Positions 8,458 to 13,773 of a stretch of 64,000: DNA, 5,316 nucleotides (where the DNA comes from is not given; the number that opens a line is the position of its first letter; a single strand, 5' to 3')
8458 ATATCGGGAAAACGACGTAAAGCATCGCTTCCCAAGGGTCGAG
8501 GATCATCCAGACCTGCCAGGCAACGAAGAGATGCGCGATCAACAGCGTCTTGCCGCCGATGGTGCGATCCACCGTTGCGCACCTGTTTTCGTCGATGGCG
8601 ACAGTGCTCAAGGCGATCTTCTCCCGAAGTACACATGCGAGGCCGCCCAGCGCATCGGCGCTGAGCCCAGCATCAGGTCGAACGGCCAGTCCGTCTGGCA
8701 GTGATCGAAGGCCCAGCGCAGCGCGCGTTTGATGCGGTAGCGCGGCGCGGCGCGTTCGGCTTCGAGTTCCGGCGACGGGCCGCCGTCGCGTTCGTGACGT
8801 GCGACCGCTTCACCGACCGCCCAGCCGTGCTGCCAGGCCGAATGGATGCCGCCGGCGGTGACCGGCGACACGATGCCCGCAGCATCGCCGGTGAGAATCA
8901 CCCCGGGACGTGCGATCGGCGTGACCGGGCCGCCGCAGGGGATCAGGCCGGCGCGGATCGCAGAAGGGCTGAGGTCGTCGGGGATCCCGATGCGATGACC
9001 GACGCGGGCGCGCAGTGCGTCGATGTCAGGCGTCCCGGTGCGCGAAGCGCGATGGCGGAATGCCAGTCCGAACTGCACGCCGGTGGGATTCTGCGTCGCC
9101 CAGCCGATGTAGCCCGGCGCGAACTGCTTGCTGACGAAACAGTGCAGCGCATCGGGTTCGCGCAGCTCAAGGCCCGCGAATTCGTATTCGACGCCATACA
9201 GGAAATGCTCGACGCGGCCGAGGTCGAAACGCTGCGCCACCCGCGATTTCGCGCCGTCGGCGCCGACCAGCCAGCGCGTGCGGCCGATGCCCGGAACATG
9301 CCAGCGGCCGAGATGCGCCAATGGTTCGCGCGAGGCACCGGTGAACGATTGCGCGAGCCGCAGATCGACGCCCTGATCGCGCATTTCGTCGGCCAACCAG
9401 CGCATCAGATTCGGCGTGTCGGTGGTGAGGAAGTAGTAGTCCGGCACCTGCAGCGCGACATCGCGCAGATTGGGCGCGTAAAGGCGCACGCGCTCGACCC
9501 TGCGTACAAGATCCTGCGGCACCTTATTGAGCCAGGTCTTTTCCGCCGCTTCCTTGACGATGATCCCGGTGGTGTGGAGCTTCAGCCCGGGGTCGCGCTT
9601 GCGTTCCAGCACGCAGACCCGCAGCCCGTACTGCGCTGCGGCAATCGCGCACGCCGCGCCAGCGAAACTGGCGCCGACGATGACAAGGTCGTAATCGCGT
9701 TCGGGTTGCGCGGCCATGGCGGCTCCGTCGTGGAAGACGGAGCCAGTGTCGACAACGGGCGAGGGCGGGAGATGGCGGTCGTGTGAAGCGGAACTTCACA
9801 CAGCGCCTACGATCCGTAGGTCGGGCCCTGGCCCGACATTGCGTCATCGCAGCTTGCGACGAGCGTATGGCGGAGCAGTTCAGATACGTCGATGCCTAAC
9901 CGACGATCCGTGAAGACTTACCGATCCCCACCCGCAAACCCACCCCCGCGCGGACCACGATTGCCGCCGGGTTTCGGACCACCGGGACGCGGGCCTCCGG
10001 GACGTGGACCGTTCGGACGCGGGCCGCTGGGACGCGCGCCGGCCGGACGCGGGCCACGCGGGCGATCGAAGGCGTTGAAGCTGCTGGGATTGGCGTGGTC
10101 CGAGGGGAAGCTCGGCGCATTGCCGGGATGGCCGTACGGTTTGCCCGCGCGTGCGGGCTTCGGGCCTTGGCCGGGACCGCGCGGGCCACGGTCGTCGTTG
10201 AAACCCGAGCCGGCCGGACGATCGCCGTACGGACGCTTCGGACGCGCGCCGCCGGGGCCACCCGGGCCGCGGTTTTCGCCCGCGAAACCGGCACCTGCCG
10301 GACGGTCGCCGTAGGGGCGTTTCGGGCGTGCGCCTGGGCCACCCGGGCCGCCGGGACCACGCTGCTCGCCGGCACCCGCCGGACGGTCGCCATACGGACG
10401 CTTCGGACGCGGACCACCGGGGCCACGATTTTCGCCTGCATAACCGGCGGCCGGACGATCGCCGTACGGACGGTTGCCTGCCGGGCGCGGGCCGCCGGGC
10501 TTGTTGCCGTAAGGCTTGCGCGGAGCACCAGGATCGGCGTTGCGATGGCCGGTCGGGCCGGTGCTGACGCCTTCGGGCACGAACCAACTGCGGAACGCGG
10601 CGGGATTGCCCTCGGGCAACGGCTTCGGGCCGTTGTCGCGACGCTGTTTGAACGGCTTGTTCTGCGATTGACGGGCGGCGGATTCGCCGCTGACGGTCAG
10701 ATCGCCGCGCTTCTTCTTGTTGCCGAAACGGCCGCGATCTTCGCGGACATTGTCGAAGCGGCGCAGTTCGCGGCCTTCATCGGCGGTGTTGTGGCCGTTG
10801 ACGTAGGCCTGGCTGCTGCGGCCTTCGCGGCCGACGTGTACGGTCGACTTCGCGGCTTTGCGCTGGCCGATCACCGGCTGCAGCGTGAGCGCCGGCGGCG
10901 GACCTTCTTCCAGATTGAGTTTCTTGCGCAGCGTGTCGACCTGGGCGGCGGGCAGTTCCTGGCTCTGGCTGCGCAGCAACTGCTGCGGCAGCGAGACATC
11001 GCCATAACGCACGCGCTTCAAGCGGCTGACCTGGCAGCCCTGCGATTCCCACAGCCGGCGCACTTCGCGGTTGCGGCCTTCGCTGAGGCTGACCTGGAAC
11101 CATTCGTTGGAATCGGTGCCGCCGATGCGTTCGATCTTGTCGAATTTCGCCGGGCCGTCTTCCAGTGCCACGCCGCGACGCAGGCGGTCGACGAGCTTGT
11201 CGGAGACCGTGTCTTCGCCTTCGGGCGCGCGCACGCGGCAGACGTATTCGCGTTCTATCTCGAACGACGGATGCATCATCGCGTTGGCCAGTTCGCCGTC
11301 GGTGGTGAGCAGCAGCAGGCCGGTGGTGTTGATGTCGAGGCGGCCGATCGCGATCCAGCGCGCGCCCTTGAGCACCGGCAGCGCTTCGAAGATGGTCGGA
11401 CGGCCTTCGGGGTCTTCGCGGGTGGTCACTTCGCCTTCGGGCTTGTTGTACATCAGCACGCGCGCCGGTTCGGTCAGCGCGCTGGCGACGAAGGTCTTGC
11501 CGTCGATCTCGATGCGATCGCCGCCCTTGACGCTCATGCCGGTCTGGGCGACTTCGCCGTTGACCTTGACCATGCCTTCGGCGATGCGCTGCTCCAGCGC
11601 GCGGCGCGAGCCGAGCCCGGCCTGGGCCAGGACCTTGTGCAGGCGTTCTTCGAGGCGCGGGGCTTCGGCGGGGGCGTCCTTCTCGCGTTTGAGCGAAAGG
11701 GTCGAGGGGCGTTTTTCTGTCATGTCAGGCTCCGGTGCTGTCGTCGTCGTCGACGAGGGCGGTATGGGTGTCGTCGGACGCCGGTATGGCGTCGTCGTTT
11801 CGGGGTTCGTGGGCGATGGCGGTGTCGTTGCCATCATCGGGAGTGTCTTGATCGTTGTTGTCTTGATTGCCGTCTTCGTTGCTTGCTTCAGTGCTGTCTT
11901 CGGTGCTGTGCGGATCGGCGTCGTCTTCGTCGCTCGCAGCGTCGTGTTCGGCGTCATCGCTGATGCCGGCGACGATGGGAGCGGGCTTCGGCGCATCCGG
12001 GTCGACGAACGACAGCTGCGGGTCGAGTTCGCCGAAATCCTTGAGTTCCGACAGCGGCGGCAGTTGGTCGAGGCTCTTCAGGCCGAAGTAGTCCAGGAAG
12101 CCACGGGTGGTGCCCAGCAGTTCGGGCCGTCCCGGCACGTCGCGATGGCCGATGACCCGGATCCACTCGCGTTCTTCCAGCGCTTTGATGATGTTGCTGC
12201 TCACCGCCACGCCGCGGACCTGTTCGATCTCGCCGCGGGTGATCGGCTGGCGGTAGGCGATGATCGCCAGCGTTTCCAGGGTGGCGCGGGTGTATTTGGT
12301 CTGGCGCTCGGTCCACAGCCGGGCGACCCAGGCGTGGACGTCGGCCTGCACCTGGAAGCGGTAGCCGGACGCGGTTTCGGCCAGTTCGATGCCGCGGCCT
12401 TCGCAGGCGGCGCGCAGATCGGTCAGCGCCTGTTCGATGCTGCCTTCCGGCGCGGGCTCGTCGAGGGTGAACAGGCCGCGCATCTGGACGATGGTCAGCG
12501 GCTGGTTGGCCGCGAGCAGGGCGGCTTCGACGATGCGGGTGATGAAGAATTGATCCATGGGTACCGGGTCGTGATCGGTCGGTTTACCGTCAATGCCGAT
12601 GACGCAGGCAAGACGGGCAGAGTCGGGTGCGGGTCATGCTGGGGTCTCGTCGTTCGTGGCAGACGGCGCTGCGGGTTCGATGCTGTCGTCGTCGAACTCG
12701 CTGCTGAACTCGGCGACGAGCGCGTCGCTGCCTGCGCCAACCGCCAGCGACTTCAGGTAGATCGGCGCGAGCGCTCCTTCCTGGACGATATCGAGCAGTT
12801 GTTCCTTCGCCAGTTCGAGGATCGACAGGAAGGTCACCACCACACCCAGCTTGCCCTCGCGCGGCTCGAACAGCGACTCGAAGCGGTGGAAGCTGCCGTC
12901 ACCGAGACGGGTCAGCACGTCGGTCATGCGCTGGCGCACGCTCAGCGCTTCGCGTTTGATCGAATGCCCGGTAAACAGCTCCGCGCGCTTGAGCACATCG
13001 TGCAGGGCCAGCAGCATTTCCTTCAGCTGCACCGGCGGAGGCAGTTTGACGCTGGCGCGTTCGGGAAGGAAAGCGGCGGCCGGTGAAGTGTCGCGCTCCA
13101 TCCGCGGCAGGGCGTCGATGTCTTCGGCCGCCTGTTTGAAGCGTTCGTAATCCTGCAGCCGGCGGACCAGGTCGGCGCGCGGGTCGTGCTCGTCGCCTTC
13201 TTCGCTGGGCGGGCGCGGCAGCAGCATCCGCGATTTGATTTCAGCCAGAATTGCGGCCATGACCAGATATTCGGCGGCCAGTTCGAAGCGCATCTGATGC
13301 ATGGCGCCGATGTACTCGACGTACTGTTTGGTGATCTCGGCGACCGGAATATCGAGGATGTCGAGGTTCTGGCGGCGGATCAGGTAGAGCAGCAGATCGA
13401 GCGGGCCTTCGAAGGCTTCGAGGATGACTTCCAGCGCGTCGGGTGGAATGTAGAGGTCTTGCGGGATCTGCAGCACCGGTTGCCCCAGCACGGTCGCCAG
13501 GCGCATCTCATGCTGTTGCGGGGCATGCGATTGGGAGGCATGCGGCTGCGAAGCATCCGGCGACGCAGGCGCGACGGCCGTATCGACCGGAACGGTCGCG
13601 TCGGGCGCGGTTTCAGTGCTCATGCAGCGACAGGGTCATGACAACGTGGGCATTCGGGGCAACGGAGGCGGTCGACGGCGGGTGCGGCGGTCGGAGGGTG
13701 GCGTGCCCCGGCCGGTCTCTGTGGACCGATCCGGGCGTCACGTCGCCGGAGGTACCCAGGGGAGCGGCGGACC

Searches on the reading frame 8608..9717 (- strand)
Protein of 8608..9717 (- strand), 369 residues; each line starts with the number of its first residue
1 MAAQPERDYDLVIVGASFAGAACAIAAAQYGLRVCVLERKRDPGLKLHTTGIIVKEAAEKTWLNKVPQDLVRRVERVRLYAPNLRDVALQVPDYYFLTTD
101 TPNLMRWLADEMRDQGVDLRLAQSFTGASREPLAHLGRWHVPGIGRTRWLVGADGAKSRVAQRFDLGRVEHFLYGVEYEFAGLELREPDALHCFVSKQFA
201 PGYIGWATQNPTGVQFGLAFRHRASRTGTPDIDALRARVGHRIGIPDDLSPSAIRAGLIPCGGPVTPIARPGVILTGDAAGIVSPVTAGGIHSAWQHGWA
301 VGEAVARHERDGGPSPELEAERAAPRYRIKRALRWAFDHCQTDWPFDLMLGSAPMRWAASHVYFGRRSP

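Call 57: search_protein_families(library=pfam, proteins=[window:8608-9717:-], max_evalue=0.00001)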
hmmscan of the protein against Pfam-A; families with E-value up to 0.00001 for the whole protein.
window:8608-9717:- (369 aa): 6 families
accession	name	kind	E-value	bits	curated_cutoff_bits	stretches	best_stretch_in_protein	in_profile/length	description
PF01494.25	FAD_binding_3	-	1.2e-12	48.2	22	1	9-322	2-335/349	FAD binding domain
PF01266.30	DAO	-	1e-10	42.1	27.9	1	10-50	1-39/353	FAD dependent oxidoreductase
PF12831.13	FAD_oxidored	-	3.1e-07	30.5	27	1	10-131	1-117/416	FAD dependent oxidoreductase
PF13450.12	NAD_binding_8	-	3.5e-07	30.8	21.9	1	13-49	1-37/68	NAD(P)-binding Rossmann-like domain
PF07992.20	Pyr_redox_2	-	7.5e-07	29.3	26.1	0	9-43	1-31/291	Pyridine nucleotide-disulphide oxidoreductase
PF03486.20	HI0933_like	-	1.5e-06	28.3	50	0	10-51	2-43/244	HI0933-like protein Rossmann domain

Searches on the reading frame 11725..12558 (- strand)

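Call 57: search_protein_families(library=pfam, proteins=[window:11725-12558:-], max_evalue=0.00001)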
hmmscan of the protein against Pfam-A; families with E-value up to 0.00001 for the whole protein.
window:11725-12558:- (277 aa): 1 family
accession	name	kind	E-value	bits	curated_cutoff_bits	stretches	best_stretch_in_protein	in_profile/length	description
PF04079.22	SMC_ScpB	-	1.8e-51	174.3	27.4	1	9-169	2-160/160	Segregation and condensation complex subunit ScpB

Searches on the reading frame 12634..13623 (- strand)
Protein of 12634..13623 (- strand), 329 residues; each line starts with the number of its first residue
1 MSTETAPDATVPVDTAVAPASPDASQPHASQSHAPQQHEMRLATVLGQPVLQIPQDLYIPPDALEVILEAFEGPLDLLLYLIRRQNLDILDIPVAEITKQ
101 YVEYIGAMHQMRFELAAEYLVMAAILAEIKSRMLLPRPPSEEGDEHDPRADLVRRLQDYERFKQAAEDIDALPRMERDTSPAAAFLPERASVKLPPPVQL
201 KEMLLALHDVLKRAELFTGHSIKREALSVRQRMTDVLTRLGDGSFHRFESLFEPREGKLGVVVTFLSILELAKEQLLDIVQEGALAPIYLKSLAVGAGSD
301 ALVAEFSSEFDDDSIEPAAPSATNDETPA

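Call 57: search_protein_families(library=pfam, proteins=[window:12634-13623:-], max_evalue=0.00001)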
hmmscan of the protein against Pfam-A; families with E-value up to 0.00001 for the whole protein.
window:12634-13623:- (329 aa): 1 family
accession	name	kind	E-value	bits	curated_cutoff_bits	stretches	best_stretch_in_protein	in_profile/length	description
PF02616.19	SMC_ScpA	-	1.9e-29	103.8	24.6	1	81-290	1-229/232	Segregation and condensation protein ScpA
